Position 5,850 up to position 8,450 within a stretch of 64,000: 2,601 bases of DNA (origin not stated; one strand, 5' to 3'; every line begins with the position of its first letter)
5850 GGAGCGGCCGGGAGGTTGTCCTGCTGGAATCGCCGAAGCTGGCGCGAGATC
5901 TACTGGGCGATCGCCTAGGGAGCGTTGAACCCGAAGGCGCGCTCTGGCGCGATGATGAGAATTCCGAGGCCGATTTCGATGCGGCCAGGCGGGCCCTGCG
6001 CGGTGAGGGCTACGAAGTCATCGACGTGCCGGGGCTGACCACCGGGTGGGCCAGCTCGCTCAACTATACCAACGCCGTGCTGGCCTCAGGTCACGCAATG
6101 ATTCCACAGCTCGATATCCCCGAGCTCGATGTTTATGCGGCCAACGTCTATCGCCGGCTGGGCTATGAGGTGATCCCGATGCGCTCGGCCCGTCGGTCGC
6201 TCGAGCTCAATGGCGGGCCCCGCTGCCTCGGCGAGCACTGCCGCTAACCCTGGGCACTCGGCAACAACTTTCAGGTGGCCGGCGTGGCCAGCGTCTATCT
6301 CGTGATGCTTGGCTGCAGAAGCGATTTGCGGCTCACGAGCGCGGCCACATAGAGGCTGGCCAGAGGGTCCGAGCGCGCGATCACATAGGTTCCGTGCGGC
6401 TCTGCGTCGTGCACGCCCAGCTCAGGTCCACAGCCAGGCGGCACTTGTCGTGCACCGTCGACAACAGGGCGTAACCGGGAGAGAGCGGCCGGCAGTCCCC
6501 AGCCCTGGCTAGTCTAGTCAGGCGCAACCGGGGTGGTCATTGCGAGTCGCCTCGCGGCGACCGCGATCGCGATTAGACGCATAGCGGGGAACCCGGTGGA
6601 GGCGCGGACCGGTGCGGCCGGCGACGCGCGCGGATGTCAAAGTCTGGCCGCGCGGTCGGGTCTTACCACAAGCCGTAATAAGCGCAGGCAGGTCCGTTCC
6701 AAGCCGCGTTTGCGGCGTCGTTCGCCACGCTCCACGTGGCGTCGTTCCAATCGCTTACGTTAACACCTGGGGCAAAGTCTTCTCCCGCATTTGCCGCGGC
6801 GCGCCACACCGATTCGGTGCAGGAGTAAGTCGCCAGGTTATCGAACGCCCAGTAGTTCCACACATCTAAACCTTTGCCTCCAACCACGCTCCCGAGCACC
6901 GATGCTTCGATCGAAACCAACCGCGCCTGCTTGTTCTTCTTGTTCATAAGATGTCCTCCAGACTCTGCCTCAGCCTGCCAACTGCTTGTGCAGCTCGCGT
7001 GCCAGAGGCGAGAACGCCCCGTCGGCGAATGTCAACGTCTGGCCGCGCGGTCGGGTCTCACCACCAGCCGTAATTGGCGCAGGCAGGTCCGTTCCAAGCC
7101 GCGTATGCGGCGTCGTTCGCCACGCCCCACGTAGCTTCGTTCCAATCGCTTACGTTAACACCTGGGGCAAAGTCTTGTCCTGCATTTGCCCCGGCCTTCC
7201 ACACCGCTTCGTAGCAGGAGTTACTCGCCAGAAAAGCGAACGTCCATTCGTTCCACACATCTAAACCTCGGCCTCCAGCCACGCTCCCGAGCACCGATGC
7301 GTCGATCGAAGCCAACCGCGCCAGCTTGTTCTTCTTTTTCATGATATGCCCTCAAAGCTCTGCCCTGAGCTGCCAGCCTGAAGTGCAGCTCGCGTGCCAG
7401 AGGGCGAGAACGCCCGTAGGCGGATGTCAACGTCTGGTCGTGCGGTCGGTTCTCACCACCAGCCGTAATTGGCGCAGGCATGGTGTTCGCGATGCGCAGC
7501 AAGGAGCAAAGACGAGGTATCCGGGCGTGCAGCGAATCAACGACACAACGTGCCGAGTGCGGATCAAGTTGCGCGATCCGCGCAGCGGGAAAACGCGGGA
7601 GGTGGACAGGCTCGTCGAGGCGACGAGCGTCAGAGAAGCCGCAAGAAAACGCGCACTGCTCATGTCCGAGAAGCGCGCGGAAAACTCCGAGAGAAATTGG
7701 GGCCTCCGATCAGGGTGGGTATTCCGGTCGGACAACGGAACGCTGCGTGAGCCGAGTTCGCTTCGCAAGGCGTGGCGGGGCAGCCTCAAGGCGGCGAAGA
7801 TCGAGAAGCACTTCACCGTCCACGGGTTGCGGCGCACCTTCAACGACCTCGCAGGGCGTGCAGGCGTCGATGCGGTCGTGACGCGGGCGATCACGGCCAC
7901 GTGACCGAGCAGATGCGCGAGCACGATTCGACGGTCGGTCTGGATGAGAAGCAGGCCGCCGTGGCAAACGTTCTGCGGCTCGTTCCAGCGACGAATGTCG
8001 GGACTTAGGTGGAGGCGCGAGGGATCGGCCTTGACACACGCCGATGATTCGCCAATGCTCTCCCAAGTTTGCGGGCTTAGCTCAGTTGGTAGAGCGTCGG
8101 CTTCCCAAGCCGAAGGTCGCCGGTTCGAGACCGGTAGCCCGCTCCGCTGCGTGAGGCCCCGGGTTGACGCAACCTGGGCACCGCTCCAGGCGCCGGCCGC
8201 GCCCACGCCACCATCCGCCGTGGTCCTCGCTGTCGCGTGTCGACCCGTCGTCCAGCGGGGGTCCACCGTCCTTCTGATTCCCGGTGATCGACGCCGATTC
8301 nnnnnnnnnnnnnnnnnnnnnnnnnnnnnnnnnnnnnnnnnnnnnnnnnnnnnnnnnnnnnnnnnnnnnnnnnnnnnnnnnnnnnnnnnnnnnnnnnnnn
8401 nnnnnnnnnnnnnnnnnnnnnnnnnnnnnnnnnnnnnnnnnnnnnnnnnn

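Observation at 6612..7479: Tandemly duplicated double-glycine-leader peptide genes, each behind a sigma-54-like promoter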

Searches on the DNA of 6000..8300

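Call 100: search_rna_families(source=window, start=6000, end=8300, threshold=evalue, max_evalue=1)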
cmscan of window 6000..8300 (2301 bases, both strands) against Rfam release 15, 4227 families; matches with E-value up to 1: 1.
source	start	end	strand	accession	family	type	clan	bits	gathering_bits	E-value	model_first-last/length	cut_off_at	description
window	8071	8143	+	RF00005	tRNA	Gene; tRNA;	CL00001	70.1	29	1.1e-14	1-71/71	no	tRNA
